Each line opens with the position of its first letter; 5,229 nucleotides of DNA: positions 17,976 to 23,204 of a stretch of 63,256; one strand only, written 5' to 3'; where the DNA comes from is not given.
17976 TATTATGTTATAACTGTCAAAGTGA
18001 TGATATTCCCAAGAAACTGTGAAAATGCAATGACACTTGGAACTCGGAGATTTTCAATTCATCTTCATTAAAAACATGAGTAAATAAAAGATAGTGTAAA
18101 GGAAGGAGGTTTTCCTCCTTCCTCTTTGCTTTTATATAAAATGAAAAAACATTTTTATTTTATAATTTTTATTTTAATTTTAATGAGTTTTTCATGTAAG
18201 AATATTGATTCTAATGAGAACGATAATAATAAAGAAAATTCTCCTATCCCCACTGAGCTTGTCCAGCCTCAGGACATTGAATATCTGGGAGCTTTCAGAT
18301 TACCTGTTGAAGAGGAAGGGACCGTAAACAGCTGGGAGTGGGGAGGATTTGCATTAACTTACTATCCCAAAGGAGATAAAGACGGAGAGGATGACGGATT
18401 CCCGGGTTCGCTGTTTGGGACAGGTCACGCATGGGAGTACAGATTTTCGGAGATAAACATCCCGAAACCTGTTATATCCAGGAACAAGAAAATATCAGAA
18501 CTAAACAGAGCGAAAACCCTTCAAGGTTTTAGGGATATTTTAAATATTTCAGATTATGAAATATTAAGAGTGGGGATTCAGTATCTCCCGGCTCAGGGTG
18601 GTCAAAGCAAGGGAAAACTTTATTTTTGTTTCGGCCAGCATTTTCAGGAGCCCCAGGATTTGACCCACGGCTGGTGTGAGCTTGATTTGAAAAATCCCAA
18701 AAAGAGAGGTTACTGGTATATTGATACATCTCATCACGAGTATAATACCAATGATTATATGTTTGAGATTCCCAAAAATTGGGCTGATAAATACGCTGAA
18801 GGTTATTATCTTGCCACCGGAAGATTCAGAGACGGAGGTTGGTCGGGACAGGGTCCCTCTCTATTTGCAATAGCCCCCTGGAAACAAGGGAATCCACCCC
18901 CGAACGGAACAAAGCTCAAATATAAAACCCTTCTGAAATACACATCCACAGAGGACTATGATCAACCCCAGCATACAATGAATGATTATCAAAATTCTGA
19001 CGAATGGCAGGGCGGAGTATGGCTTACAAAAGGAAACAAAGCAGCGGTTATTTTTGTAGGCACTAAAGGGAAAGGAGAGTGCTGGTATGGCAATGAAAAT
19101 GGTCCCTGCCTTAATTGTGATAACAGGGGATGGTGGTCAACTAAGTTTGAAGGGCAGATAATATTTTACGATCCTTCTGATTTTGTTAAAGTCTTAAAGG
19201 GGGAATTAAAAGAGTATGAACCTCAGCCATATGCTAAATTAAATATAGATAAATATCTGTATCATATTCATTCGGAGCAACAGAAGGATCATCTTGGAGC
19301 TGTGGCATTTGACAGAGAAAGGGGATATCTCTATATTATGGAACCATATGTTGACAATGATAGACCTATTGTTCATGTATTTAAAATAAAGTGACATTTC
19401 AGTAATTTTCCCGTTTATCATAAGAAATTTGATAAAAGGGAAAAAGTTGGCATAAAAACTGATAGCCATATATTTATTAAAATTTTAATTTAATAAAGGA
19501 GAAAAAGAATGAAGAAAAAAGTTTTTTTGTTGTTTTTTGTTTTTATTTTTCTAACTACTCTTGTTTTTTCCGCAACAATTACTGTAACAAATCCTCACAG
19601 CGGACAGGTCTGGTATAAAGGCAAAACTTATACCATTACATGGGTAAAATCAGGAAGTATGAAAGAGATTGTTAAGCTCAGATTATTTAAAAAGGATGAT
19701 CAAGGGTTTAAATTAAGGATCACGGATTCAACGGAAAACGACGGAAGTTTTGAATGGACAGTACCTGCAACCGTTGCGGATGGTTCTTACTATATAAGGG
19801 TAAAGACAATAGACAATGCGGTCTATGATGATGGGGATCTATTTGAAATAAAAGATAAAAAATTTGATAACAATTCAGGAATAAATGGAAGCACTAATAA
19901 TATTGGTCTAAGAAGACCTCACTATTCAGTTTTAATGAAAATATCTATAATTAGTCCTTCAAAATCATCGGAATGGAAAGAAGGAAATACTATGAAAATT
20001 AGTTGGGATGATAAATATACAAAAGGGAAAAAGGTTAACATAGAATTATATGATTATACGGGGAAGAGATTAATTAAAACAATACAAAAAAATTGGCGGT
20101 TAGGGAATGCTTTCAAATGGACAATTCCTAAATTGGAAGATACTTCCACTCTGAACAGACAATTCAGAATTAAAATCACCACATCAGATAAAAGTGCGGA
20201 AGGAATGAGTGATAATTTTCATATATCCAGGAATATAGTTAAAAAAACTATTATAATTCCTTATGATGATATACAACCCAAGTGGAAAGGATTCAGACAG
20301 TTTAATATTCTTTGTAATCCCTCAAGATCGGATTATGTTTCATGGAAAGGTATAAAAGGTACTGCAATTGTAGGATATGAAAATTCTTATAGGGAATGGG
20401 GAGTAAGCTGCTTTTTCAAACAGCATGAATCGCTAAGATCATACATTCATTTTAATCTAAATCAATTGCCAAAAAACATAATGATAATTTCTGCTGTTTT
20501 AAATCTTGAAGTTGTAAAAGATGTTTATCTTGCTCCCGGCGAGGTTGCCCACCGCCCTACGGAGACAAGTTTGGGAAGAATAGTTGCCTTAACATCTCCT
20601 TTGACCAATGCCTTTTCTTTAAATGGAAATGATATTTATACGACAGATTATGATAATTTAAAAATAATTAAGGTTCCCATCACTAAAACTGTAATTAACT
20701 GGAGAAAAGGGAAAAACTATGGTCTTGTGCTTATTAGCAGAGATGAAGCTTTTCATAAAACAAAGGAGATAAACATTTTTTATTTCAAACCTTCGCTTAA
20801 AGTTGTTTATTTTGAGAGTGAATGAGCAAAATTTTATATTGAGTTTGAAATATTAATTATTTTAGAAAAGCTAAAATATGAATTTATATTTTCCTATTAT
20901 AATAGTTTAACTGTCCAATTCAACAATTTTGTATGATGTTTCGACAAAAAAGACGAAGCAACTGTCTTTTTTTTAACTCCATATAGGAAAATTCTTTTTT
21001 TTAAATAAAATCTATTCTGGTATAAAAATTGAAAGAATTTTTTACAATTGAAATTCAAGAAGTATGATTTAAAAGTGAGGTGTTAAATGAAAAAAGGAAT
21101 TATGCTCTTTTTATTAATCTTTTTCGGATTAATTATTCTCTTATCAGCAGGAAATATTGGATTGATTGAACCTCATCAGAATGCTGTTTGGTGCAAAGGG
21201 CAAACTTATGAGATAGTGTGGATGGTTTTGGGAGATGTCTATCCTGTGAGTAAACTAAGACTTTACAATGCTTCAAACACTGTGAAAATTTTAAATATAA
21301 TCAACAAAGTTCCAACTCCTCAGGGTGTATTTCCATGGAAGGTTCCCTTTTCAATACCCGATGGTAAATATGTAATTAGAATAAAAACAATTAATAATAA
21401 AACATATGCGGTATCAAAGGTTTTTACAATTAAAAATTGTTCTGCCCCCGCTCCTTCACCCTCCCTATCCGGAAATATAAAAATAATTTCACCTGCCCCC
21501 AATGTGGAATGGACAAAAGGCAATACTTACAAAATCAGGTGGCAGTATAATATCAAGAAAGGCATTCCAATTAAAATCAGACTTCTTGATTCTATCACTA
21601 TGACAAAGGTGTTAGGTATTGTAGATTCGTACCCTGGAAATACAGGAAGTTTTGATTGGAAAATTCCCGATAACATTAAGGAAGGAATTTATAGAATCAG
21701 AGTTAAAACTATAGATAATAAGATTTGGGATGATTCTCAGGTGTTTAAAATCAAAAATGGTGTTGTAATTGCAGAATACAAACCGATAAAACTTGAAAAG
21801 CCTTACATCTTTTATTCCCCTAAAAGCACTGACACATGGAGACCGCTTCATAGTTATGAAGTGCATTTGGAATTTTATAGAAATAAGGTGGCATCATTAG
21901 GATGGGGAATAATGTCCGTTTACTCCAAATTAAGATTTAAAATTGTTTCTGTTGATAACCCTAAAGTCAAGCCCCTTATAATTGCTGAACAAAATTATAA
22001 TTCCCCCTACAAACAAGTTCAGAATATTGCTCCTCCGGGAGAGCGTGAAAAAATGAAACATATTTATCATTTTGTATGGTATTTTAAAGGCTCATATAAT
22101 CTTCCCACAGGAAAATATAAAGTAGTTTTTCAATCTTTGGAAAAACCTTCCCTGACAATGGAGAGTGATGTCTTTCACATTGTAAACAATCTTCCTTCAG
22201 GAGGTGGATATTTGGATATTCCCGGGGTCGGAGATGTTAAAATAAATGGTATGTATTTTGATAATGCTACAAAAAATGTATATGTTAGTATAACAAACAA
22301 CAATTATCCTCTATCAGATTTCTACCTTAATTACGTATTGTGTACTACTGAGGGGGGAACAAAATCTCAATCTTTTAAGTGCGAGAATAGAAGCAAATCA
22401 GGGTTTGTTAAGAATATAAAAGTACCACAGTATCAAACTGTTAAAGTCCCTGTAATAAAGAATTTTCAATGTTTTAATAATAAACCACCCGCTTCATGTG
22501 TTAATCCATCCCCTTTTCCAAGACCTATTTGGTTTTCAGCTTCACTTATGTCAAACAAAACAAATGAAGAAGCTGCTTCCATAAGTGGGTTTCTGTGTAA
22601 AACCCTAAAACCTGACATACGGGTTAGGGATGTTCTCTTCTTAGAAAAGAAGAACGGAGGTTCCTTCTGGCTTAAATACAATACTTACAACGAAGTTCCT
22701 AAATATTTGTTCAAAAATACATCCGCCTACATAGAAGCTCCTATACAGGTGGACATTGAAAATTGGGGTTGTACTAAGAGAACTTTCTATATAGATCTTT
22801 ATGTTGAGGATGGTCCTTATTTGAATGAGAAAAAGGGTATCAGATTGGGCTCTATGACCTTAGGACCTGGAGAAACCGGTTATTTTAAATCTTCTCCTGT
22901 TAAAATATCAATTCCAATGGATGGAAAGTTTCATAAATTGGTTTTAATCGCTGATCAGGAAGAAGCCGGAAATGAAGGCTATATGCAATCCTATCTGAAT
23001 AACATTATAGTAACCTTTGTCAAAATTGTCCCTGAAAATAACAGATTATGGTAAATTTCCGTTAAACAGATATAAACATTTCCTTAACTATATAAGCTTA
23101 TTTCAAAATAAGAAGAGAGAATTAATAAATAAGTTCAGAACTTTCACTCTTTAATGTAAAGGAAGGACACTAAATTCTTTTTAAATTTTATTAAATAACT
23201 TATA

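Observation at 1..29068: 29-kb head-to-tail array of 16 paralogous secreted proteins: a constant Ig-like repeat stalk with swappable tails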

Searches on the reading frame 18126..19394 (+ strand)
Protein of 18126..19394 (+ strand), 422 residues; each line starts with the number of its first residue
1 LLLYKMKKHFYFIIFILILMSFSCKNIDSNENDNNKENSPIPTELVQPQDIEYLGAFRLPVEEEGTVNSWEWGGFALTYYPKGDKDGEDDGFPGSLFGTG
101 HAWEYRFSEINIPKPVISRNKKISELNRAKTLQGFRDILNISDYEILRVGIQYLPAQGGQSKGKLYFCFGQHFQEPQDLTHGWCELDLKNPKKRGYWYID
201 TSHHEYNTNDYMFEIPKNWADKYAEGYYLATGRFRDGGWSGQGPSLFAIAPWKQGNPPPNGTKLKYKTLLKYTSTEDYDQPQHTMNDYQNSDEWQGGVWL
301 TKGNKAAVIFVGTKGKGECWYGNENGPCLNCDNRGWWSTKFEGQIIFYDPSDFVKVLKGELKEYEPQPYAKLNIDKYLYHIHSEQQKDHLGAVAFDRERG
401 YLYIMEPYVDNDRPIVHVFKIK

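Call 5: search_protein_families(library=pfam, proteins=[window:18126-19394:+], max_evalue=0.01)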
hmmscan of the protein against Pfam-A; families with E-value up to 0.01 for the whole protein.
window:18126-19394:+ (422 aa): 0 families

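Call 38: search_solved_structures(query=window:18141-19394:+, max_evalue=1, show_alignments=1)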
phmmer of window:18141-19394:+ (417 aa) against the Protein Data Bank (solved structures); distinct sequences matched with E-value up to 1: 0.

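Call 39: search_protein_families(library=ncbifam, proteins=[window:18141-19394:+], max_evalue=0.01)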
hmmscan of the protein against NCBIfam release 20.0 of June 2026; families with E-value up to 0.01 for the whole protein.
window:18141-19394:+ (417 aa): 0 families

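Call 44: find_homologous_proteins(query=window:18141-19394:+, max_evalue=0.00001)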
Query window:18141-19394:+ (417 aa): 2510 proteins with E <= 0.00001 among 4085 candidates; the best 120 are listed.
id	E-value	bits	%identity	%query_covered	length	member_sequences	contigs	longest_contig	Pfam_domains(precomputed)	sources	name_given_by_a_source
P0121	1.5e-270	915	90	100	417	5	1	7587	-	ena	-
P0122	1.5e-226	770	76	96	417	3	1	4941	-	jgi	jgi:hypothetical protein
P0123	2.0e-222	757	75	96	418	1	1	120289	-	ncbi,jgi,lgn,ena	-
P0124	6.5e-212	722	70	100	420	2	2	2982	-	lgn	-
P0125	1.7e-207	708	68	100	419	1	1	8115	-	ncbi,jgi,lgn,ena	-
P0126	1.6e-201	688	67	100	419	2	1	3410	-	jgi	-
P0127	8.0e-180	616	60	100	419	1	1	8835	-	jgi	-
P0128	4.0e-170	584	58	100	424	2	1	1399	-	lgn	-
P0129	7.2e-170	584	59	98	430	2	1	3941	-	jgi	jgi:hypothetical protein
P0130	3.8e-169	581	61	92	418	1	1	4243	-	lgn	-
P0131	4.1e-168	578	59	99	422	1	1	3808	-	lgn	-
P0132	1.8e-167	576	60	94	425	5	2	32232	-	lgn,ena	-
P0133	8.1e-167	574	57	98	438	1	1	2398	-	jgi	-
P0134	8.6e-167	573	57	98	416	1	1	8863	-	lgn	-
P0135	5.3e-166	571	57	100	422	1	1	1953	-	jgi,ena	-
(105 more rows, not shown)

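Call 56: predict_structure(alignment_id=A2)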
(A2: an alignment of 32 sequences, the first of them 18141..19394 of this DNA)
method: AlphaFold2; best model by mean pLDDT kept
length: 417 residues; sequences in the alignment: 32
mean_pLDDT: 88.2   pTM: 0.87
mean pLDDT of the five models: 88.2, 86.3, 86.0, 85.7, 84.0
residues with pLDDT >= 90: 265; 70-90: 120; 50-70: 18; < 50: 14
segments of 3 or more residues with pLDDT < 50: 19-31
pLDDT, mean of each block of 10 residues (from residue 1): 75 65 39 79 98 86 89 94 90 91 97 96 96 89 91 85 85 88 93 82 86 94 89 66 83 84 89 80 89 95 96 93 91 95 98 97 98 94 95 97 95 97
secondary structure, 60 per line:
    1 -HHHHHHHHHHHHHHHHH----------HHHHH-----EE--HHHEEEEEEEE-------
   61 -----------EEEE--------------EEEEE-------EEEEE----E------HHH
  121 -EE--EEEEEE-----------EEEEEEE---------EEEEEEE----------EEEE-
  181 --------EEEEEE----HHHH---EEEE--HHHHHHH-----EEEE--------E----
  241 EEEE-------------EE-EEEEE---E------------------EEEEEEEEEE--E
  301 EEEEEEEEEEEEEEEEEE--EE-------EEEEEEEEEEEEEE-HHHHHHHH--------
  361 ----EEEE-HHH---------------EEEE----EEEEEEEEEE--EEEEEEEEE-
elements in order: H2-18 H29-33 E46-53 E72-75 E90-94 E102-106 E126-131 E143-149 E159-165 E176-179 E189-194 H199-202 E206-209 H212-218 E224-227 E241-244 E261-265 E288-297 E300-318 E330-343 H345-352 E365-368 E388-391 E396-405 E408-416

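Call 59: fold_search(model_id=the predicted structure, library=pdb)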
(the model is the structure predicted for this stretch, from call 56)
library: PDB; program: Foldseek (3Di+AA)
matches with E <= 10: 849; with E <= 0.001: 35
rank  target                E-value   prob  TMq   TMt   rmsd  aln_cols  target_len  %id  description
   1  9n6v_LS               1.5e-06  1.00  0.32  0.29  15.8       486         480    9  SSU processome maturation and disassembly, State A (released 2025-11-05)
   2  8oue_K                1.1e-05  1.00  0.32  0.36  13.2       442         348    7  The H/ACA RNP lobe of human telomerase with the dyskerin thumb loop in a semi-closed conformation (released 2024-01-31)
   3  6ke6_B8               1.3e-05  1.00  0.32  0.29  17.0       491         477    9  3.4 angstrom cryo-EM structure of yeast 90S small subunit preribosome (released 2020-08-05)
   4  3amr                  3.6e-05  1.00  0.33  0.37  12.7       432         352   10  Crystal Structures of Bacillus subtilis Alkaline Phytase in Complex with Ca2+, Co2+, Ni2+, Mg2+ and myo-Inositol Hexasul (released 2011-04-13)
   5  9n78_LS               4.0e-05  1.00  0.32  0.36  13.1       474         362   10  SSU processome maturation and disassembly, State L (released 2025-11-05)
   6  4udg_B                4.8e-05  1.00  0.39  0.48   9.1       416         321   10  Crystal structure of b-1,4-mannopyranosyl-chitobiose phosphorylase at 1.60 Angstrom in complex with N-acetylglucosamin (released 2015-05-27)
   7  5ayd_A                5.0e-05  1.00  0.41  0.48   8.1       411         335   10  Crystal structure of Ruminococcus albus beta-(1,4)-mannooligosaccharide phosphorylase (RaMP2) in complexes with phosph (released 2016-03-23)
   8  8fyh_C                5.0e-05  0.99  0.32  0.35  13.8       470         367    9  G4 RNA-mediated PRC2 dimer (released 2023-10-04)
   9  5u5h                  7.4e-05  1.00  0.33  0.37  12.4       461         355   10  Crystal structure of EED in complex with 6-(2-fluoro-5-methoxybenzyl)-1-isopropyl-5,6,7,8-tetrahydroimidazo[1,5-a]pyridi (released 2017-01-11)
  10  7qdr_C                7.8e-05  0.99  0.30  0.38  11.9       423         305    9  Apo human SKI complex in the closed state (released 2022-02-02)
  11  5igo_B                9.1e-05  1.00  0.33  0.40   9.6       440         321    8  WD40 domain of Arabidopsis thaliana E3 Ubiquitin Ligase COP1 in complex with peptide from Trib1 (released 2016-04-20)
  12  2dg1_B                9.1e-05  1.00  0.33  0.40   9.9       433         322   11  Crystal structure of Drp35, a 35kDa drug responsive protein from Staphylococcus aureus, complexed with Ca2+ (released 2006-12-12)
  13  9bhr_A                1.3e-04  1.00  0.32  0.41  10.6       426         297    8  Crystal structure of the WDR domain of human DCAF1 in complex with OICR-40155 compound (released 2024-05-08)
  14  6e29_A                1.3e-04  0.98  0.28  0.34  12.4       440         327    9  Crystal structure of Myceliophteria_thermophila Cps50 (Swd1) beta-propeller domain (released 2018-07-25)
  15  9ydg_A                2.0e-04  1.00  0.33  0.42   8.6       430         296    8  Crystal structure of the human DCAF1 WDR domain in complex with OICR-41074 (released 2025-11-12)
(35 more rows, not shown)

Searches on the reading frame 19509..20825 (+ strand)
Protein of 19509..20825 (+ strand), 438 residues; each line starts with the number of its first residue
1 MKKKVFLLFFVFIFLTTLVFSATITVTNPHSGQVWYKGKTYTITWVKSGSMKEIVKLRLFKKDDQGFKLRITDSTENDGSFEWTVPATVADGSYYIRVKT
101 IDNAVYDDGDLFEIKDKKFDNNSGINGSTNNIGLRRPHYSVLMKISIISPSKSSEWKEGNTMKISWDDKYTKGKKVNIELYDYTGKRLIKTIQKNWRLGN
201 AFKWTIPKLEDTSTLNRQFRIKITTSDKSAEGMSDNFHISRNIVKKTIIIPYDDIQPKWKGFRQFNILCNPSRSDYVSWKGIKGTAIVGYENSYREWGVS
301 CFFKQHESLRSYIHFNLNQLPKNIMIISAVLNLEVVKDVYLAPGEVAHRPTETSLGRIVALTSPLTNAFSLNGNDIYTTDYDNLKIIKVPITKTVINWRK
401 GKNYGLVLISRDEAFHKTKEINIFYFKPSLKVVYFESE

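Call 5: search_protein_families(library=pfam, proteins=[window:19509-20825:+], max_evalue=0.01)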
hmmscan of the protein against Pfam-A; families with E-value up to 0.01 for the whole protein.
window:19509-20825:+ (438 aa): 5 families
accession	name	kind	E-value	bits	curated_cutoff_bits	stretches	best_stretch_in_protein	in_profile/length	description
PF10342.15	Kre9_KNH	-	3.1e-17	63.5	24.6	2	28-107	1-87/94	Kre9/KNH-like N-terminal Ig-like domain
PF14610.12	Psg1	-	5.4e-07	30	30.1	1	29-97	30-107/186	Ykl077w/Psg1 (Pma1 Stabilization in Golgi)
PF17957.7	Big_7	-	2e-06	28.8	24.1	1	23-98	2-70/70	Bacterial Ig domain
PF20009.4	GEVED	-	0.0051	18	24.4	0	71-102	24-52/78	GEVED domain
PF16974.11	NAR2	-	0.0065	16.5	26.6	0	65-103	77-115/142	High-affinity nitrate transporter accessory, Ig-like domain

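Call 39: search_protein_families(library=ncbifam, proteins=[window:19509-20825:+], max_evalue=0.01)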
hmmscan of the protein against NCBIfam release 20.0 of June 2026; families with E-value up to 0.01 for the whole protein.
window:19509-20825:+ (438 aa): 1 family
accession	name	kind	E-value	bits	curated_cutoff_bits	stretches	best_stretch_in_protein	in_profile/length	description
NF033679.1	DNRLRE_dom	domain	3.3e-05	24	34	1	309-419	31-146/164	DNRLRE domain-containing protein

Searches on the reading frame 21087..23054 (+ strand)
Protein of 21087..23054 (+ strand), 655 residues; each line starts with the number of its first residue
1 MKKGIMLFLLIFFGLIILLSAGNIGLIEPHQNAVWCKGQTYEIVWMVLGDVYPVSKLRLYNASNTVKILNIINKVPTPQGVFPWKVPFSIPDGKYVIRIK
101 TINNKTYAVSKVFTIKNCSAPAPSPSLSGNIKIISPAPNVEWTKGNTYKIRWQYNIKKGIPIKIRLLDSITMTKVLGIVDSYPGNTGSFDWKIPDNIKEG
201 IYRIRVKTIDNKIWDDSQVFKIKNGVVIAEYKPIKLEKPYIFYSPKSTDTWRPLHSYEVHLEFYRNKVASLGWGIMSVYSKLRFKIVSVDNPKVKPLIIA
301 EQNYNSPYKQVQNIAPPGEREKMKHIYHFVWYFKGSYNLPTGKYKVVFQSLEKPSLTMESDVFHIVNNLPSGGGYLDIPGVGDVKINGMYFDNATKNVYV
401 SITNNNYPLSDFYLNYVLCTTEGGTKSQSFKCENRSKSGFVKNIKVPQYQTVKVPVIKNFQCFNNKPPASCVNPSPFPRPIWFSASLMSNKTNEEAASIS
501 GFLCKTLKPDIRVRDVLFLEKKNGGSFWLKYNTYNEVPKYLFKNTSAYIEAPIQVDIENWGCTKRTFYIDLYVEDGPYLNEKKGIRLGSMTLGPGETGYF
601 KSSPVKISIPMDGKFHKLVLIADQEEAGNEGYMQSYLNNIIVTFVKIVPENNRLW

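Call 6: search_protein_families(library=pfam, proteins=[window:21087-23054:+], max_evalue=0.01)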
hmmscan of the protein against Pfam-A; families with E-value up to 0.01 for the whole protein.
window:21087-23054:+ (655 aa): 2 families
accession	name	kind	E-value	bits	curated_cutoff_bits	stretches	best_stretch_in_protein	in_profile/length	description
PF10342.15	Kre9_KNH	-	7.8e-14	52.6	24.6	2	29-115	2-94/94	Kre9/KNH-like N-terminal Ig-like domain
PF07495.19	Y_Y_Y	-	0.0025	18.1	26.6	0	196-216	34-55/65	Y_Y_Y domain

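Call 39: search_protein_families(library=ncbifam, proteins=[window:21087-23054:+], max_evalue=0.01)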
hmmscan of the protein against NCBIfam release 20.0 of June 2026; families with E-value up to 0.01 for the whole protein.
window:21087-23054:+ (655 aa): 0 families
